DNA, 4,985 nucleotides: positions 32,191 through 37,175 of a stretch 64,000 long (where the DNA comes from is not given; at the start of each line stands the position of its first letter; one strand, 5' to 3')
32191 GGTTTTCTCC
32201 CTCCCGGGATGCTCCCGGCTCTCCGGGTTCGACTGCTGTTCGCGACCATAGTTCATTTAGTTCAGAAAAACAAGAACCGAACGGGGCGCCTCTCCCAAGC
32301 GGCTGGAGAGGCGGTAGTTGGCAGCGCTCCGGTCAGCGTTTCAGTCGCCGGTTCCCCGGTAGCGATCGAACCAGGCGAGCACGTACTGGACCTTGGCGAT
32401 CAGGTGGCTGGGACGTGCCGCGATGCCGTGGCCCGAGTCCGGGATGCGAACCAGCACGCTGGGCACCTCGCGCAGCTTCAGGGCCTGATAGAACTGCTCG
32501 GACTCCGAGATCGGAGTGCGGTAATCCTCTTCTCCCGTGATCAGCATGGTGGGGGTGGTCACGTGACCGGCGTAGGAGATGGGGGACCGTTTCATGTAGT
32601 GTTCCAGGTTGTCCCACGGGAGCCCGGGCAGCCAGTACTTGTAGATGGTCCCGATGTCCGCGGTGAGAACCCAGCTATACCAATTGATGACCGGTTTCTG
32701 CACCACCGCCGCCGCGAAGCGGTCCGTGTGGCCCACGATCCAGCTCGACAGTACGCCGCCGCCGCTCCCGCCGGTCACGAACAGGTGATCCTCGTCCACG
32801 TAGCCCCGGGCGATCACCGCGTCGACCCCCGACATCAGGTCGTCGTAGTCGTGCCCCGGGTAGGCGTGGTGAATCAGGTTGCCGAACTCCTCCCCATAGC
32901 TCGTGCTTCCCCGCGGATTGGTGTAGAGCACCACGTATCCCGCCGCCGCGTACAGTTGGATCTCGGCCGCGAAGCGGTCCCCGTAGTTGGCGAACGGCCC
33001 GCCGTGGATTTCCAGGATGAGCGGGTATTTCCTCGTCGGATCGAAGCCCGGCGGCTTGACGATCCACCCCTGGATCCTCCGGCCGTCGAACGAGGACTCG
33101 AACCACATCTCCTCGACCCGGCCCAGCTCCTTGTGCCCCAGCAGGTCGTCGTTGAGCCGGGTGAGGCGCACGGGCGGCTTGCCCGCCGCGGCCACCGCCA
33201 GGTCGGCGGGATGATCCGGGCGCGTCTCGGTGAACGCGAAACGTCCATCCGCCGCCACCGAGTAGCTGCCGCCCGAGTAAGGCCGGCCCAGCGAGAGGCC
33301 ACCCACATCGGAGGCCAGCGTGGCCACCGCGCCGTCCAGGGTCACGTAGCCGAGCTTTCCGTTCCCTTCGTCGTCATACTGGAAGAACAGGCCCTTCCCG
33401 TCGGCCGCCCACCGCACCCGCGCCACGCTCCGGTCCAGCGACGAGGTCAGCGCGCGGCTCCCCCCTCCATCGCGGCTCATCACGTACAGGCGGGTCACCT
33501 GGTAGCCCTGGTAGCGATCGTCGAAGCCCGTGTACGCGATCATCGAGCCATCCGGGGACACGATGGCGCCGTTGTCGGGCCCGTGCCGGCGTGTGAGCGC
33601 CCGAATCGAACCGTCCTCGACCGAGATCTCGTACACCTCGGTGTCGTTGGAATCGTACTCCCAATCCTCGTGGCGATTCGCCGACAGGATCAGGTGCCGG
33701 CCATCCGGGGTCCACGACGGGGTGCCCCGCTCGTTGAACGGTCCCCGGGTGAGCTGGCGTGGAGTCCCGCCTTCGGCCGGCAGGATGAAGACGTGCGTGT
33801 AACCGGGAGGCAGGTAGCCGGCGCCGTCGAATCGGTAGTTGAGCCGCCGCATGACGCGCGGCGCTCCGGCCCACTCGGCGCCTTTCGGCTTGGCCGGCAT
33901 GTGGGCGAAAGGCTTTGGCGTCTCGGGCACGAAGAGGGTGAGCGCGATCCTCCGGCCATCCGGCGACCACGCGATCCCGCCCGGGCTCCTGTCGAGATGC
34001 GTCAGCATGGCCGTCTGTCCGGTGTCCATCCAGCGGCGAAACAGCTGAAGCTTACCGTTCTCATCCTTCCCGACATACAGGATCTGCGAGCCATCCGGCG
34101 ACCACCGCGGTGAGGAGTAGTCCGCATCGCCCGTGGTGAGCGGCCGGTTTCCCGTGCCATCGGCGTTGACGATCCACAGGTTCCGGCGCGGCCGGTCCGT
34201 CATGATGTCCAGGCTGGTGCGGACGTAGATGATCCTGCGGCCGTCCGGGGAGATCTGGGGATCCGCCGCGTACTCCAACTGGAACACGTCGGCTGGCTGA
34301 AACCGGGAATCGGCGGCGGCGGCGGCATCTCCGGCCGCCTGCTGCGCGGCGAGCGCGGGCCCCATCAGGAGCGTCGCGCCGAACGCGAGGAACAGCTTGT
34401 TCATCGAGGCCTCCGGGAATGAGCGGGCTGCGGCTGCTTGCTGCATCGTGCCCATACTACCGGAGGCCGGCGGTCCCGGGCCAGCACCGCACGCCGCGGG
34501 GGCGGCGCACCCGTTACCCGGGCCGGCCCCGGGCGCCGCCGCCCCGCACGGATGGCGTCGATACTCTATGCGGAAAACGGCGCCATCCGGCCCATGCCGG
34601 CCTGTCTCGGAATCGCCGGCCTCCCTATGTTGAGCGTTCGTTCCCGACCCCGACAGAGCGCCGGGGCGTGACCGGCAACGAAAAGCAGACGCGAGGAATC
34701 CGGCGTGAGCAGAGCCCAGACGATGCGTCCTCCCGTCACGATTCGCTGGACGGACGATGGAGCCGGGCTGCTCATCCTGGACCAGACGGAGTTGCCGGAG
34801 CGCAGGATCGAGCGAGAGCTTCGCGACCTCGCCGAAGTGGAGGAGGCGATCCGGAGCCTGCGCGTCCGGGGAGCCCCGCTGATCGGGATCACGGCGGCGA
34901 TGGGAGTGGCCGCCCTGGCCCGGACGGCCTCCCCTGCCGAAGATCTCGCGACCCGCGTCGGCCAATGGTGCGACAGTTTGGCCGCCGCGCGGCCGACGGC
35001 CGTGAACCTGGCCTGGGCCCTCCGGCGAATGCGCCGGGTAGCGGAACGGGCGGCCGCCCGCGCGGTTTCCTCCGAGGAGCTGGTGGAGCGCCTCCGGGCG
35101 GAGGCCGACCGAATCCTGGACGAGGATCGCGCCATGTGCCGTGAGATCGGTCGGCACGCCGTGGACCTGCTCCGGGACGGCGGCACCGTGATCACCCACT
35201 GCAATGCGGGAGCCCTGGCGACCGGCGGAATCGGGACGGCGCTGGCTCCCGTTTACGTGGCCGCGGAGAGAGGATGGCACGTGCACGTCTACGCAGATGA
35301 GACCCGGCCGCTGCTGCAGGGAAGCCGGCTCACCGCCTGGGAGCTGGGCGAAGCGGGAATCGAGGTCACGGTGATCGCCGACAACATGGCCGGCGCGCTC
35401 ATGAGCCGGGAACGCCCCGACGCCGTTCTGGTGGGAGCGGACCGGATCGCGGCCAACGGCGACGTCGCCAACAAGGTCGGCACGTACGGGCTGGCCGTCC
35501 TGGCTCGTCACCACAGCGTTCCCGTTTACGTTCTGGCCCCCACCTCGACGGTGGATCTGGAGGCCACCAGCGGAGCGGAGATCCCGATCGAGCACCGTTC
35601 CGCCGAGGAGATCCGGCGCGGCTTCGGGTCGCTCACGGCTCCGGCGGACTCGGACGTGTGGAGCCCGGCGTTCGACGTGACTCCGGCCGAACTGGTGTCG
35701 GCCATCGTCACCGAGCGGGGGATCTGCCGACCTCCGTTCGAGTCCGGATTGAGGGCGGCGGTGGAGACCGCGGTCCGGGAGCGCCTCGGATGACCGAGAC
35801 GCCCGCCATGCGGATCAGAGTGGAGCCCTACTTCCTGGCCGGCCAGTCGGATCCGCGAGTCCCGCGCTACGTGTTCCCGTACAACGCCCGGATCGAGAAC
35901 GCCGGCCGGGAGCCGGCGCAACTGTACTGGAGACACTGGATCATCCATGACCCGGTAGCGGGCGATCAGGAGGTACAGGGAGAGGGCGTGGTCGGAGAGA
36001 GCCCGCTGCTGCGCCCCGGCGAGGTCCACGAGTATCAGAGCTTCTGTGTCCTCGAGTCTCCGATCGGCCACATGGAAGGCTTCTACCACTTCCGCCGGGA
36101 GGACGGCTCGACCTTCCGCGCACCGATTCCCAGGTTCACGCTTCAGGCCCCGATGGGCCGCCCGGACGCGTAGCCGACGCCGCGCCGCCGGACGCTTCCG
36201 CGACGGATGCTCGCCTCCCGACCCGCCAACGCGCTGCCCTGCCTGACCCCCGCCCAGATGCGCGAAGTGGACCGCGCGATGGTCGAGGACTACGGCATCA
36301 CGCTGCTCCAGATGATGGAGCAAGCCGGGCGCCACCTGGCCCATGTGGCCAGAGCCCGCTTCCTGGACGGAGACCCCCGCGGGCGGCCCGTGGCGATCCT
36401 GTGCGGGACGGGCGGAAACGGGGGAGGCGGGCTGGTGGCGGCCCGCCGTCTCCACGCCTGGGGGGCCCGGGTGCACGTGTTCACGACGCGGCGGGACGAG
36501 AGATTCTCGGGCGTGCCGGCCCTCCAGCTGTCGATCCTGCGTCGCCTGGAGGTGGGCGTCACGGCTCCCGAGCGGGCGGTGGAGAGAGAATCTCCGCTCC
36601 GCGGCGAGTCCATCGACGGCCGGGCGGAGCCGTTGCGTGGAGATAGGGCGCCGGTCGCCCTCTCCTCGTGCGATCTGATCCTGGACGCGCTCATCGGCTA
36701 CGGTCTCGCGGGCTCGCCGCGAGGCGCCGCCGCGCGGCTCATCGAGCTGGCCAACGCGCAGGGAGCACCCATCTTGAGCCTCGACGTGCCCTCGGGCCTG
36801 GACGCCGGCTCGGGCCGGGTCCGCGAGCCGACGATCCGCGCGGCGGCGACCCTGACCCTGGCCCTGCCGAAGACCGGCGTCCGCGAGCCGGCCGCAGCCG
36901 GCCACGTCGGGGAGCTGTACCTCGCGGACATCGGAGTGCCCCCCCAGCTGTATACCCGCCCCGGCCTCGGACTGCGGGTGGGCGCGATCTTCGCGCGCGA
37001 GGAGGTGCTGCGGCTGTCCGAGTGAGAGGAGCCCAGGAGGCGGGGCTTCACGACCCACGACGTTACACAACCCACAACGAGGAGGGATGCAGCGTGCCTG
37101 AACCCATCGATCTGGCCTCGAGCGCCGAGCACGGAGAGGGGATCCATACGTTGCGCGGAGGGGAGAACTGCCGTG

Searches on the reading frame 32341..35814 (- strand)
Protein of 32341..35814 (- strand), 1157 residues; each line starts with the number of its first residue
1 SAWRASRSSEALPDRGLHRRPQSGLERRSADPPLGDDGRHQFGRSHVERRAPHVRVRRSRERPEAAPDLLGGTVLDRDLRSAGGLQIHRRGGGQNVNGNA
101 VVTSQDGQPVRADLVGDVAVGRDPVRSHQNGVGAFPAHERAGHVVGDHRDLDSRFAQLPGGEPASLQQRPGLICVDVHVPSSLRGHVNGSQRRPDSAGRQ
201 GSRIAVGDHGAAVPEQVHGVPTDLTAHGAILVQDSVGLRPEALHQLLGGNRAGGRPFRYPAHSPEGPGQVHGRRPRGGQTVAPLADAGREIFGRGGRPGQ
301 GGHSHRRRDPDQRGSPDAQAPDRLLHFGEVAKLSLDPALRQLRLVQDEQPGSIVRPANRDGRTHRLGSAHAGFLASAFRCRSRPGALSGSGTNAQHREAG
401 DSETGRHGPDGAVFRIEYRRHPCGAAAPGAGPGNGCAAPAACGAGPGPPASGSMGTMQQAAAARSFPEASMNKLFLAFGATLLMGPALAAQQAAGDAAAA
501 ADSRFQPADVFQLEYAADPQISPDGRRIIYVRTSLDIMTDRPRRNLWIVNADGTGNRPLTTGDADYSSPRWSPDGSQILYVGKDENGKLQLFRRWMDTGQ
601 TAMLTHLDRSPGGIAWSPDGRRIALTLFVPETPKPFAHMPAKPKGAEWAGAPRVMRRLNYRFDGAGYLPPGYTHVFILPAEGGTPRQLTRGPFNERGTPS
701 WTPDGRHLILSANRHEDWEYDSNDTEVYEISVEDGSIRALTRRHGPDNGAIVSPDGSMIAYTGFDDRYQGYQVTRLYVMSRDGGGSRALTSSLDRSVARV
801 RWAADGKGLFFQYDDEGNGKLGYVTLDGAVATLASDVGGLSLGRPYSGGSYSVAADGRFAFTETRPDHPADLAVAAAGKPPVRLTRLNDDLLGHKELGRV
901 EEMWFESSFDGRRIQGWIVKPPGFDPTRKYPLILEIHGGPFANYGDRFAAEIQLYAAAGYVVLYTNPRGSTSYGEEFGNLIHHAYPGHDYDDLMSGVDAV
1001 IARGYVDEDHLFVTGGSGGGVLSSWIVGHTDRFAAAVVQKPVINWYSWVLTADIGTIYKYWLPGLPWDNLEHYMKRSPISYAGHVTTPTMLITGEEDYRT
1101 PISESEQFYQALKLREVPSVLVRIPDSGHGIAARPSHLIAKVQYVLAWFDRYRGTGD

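Call 61: search_protein_families(library=pfam, proteins=[window:32341-35814:-], max_evalue=0.001)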
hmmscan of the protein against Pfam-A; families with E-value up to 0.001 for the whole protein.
window:32341-35814:- (1157 aa): 6 families
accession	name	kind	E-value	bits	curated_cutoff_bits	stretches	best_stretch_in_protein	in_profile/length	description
PF00326.27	Peptidase_S9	-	1.3e-52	178.8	22.6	1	948-1153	3-210/213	Prolyl oligopeptidase family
PF07676.18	PD40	-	3.7e-21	75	20.9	1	557-593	2-38/38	WD40-like Beta Propeller Repeat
PF00930.27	DPPIV_N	-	3.5e-10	39.6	22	1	671-760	258-344/354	Dipeptidyl peptidase IV (DPP IV) N-terminal region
PF05448.18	AXE1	-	1.4e-08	34.3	21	1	902-1053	58-220/321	Acetyl xylan esterase (AXE1)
PF20434.5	BD-FAE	-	7.3e-06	26.1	26.8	1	928-1112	11-215/215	BD-FAE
PF12146.15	Hydrolase_4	-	0.00038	20.3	27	0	1082-1115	187-220/239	Serine aminopeptidase, S33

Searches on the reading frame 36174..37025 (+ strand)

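Call 61: search_protein_families(library=pfam, proteins=[window:36174-37025:+], max_evalue=0.001)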
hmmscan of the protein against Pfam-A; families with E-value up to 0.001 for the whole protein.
window:36174-37025:+ (283 aa): 1 family
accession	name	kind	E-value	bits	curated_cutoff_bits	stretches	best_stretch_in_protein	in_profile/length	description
PF03853.21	YjeF_N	-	2.8e-41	141.7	24.9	1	46-235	3-169/169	YjeF-related protein N-terminus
